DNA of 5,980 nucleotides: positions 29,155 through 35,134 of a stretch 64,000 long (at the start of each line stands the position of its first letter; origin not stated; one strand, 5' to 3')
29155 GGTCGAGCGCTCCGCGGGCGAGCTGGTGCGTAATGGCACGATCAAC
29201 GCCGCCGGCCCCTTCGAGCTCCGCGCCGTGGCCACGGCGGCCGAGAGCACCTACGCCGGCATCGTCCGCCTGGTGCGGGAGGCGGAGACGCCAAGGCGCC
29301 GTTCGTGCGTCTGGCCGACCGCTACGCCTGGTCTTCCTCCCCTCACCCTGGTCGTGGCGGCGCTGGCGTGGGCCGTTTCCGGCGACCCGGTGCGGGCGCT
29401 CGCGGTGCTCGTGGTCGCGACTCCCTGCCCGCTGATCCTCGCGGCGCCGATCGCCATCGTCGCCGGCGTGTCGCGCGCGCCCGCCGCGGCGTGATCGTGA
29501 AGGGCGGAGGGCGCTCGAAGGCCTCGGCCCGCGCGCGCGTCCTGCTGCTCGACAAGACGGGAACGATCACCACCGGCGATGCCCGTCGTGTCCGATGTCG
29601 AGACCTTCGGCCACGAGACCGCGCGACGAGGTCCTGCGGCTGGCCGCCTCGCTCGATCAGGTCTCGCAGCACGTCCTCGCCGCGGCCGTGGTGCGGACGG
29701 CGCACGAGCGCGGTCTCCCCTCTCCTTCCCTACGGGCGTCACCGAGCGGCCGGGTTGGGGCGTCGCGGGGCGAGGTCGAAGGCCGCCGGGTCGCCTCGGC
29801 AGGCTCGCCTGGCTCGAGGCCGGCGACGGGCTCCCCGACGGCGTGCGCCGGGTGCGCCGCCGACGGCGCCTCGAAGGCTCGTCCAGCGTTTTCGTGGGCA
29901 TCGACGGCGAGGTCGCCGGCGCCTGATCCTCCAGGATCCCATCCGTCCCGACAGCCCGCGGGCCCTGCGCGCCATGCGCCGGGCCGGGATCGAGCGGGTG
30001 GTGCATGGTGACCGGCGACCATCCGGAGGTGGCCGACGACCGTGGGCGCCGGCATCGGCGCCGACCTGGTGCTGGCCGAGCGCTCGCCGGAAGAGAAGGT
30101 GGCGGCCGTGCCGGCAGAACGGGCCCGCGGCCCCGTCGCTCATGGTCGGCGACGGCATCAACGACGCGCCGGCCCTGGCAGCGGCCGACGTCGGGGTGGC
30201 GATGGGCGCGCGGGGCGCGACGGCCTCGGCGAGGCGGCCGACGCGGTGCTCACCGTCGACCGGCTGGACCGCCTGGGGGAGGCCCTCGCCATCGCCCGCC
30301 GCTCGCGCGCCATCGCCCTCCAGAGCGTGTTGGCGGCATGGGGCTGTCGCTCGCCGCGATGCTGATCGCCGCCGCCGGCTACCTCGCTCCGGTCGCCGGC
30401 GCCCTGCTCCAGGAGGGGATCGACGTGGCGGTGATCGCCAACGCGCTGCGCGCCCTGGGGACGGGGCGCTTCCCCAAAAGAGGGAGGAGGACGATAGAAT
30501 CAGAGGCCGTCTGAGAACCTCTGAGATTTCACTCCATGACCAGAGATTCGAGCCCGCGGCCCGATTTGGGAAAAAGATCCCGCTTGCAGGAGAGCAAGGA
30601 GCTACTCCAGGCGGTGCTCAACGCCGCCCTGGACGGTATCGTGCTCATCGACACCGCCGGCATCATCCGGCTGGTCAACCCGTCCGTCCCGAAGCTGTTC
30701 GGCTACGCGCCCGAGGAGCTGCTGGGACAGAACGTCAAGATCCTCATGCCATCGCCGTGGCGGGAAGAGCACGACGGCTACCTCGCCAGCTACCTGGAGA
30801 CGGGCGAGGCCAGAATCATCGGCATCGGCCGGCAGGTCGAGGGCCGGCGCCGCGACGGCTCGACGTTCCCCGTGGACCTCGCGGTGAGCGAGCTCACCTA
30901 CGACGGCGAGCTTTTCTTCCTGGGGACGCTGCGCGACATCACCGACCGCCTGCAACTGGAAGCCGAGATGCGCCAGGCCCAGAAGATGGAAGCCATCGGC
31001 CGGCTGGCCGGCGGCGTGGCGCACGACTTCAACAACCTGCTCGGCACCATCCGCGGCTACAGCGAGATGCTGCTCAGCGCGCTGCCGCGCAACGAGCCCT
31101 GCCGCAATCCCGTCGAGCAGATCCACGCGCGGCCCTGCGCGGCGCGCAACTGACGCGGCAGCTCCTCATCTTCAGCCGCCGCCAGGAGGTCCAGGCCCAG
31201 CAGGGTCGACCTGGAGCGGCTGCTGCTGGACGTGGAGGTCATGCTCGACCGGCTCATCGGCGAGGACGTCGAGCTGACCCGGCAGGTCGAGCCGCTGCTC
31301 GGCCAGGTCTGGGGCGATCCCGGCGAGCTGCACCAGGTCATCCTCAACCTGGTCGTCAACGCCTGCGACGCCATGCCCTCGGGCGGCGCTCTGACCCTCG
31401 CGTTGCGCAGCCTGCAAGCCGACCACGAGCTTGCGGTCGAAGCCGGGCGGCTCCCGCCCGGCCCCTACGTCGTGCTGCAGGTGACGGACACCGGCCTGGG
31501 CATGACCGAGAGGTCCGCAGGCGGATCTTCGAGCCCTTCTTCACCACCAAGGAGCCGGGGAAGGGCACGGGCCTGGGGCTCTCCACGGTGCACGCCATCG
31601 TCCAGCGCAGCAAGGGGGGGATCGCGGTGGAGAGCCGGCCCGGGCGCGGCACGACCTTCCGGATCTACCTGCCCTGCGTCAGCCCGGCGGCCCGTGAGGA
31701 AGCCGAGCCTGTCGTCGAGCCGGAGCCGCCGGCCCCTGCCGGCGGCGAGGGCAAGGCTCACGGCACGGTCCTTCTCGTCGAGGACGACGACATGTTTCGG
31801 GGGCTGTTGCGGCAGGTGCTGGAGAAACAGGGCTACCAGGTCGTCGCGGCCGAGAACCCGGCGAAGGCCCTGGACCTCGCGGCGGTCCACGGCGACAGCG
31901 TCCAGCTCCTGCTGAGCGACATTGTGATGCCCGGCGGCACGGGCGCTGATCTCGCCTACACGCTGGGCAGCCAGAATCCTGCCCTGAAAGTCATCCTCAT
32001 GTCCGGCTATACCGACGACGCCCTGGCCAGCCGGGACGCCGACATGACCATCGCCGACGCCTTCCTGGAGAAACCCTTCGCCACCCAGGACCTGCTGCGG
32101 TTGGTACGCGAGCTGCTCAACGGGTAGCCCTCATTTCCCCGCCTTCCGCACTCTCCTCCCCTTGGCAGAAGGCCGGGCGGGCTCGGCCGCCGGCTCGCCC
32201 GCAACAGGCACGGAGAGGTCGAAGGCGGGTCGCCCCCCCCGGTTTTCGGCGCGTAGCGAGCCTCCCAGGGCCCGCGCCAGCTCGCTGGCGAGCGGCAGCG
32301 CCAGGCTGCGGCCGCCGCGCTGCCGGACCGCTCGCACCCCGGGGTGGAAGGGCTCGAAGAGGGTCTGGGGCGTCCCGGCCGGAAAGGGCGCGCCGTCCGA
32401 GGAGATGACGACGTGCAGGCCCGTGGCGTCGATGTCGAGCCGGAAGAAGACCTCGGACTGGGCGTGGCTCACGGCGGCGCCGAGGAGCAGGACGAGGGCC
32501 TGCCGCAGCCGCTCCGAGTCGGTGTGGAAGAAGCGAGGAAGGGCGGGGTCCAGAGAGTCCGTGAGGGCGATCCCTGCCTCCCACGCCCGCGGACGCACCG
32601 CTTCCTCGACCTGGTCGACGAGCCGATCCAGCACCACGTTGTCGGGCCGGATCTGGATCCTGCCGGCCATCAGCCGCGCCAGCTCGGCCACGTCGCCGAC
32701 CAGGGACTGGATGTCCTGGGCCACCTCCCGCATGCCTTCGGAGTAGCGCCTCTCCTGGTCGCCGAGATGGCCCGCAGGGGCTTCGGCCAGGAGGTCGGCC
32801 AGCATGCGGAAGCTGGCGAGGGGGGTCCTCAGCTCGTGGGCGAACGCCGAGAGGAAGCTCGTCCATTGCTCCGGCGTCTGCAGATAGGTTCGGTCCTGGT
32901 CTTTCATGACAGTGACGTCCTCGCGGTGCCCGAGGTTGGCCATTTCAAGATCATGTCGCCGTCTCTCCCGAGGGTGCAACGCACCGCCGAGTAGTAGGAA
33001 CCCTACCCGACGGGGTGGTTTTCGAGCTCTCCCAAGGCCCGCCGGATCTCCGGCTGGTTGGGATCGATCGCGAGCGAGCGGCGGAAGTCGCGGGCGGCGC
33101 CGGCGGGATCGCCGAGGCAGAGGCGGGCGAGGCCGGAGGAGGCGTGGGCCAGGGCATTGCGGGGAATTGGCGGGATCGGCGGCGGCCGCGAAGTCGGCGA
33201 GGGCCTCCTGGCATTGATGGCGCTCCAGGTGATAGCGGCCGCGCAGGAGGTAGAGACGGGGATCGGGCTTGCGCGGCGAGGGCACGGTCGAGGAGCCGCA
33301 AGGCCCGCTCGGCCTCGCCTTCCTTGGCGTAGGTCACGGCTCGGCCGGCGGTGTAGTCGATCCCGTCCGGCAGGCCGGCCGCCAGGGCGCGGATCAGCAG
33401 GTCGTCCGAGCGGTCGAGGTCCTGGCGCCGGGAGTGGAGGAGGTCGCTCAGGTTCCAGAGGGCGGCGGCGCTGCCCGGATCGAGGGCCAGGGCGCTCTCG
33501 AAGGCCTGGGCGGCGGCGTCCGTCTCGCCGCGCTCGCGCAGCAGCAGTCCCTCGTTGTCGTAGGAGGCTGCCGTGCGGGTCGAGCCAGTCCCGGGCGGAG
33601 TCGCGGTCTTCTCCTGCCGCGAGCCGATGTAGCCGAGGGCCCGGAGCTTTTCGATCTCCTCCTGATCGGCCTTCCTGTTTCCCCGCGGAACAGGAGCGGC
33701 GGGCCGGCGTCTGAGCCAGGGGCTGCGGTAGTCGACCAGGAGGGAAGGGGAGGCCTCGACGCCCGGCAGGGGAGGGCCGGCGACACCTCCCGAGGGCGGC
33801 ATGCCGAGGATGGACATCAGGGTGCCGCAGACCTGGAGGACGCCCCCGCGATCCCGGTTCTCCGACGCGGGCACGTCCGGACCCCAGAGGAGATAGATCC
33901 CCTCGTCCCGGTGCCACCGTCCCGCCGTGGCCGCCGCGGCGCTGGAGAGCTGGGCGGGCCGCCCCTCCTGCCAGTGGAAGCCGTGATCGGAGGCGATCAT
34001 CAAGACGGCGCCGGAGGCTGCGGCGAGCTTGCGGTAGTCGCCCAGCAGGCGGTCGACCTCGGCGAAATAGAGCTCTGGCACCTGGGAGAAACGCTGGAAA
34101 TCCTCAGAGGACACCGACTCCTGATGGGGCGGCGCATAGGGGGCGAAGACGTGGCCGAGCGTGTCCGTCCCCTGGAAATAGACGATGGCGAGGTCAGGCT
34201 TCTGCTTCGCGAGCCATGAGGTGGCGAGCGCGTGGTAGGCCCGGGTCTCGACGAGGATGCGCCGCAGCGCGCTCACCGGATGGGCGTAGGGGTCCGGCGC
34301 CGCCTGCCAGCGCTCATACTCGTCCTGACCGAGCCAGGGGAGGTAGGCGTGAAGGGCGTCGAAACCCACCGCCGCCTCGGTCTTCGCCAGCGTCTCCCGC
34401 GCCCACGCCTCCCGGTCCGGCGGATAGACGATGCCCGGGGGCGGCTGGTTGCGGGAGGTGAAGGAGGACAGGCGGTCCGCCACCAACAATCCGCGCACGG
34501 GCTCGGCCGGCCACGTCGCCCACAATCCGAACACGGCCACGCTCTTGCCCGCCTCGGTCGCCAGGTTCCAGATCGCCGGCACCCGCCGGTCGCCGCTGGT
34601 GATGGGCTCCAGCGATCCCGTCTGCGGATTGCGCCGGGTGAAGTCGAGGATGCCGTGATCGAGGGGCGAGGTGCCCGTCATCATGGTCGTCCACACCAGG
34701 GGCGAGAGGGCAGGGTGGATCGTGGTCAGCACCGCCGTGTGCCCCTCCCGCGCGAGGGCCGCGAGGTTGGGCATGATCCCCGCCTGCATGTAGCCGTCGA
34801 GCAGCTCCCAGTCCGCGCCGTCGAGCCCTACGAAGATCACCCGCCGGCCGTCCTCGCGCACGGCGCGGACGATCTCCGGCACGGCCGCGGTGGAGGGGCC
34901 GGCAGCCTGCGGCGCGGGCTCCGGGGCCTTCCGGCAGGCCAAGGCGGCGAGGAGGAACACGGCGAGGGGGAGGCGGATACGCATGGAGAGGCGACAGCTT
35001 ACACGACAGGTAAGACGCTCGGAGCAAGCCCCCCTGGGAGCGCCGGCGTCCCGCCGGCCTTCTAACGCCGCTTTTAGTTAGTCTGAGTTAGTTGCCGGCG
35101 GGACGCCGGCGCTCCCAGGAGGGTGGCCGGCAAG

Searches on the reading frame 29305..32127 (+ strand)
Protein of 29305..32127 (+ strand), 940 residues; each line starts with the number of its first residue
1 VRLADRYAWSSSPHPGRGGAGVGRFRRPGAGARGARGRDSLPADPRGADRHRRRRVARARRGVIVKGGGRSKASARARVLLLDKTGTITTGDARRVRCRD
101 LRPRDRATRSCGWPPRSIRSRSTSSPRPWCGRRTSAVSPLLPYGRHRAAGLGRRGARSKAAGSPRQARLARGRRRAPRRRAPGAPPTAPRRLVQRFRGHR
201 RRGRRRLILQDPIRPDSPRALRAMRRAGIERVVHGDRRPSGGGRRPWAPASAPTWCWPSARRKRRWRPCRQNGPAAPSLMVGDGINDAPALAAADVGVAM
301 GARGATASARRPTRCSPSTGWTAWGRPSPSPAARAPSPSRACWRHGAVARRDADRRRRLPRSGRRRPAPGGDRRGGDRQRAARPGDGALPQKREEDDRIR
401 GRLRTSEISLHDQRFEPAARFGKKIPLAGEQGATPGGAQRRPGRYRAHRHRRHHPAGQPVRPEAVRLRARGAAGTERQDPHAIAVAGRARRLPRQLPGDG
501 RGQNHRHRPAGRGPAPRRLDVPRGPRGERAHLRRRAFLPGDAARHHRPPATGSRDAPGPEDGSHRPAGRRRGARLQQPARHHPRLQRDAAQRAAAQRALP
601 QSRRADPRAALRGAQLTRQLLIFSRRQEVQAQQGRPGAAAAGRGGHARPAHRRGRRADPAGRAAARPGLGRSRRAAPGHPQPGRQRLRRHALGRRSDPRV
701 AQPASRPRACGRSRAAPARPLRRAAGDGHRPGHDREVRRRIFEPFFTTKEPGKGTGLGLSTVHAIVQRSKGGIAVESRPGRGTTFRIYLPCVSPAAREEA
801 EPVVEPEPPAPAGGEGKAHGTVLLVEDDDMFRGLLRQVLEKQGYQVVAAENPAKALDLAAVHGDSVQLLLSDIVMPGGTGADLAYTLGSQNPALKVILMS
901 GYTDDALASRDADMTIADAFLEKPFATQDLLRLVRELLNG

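Call 97: search_protein_families(library=pfam, proteins=[window:29305-32127:+], max_evalue=0.001)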
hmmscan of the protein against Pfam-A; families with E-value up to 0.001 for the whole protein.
window:29305-32127:+ (940 aa): 3 families
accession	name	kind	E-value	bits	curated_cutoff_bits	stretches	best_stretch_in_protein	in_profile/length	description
PF00072.30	Response_reg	-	2.4e-19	69.9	30.2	1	822-934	1-110/111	Response regulator receiver domain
PF02518.31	HATPase_c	-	6.2e-12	46.4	26.4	1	731-790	47-108/111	Histidine kinase-, DNA gyrase B-, and HSP90-like ATPase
PF00702.32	Hydrolase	-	2.7e-07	31.6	26.4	0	274-295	170-191/191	haloacid dehalogenase-like hydrolase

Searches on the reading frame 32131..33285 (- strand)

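Call 97: search_protein_families(library=pfam, proteins=[window:32131-33285:-], max_evalue=0.001)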
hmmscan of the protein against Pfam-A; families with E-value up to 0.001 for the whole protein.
window:32131-33285:- (384 aa): 2 families
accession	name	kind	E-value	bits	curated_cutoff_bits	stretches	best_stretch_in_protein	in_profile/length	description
PF00512.31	HisKA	-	1.9e-11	44.3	26.9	1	142-208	3-66/66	His Kinase A (phospho-acceptor) domain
PF02518.31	HATPase_c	-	5.2e-09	37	26.4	1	256-352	2-100/111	Histidine kinase-, DNA gyrase B-, and HSP90-like ATPase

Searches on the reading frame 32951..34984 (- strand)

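Call 97: search_protein_families(library=pfam, proteins=[window:32951-34984:-], max_evalue=0.001)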
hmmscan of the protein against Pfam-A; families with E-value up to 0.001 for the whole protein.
window:32951-34984:- (677 aa): 10 families
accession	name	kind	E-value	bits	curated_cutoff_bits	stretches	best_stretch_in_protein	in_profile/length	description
PF01663.27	Phosphodiest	-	1.3e-28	101.1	23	1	49-336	1-221/342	Type I phosphodiesterase / nucleotide pyrophosphatase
PF07719.23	TPR_2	-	4.1e-07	30.1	27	1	472-504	1-33/34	Tetratricopeptide repeat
PF00515.34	TPR_1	-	8.5e-07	29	27.8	0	477-504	6-33/34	Tetratricopeptide repeat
PF13414.12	TPR_11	-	6.9e-06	26.1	26.8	1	479-516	1-38/42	TPR repeat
PF13176.12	TPR_7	-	7.9e-06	26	27.9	0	479-505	6-34/36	Tetratricopeptide repeat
PF14559.12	TPR_19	-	2e-05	25.3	25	1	482-544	1-61/68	Tetratricopeptide repeat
PF13432.12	TPR_16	-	3.4e-05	24.6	32.7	1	478-524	3-48/65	Tetratricopeptide repeat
PF00884.28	Sulfatase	-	8.6e-05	22.4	25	1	49-394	3-300/301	Sulfatase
PF13424.12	TPR_12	-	0.00025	21.6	30.1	0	465-502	38-75/77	Tetratricopeptide repeat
PF13428.12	TPR_14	-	0.00027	21.7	23.5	0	480-513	9-42/44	Tetratricopeptide repeat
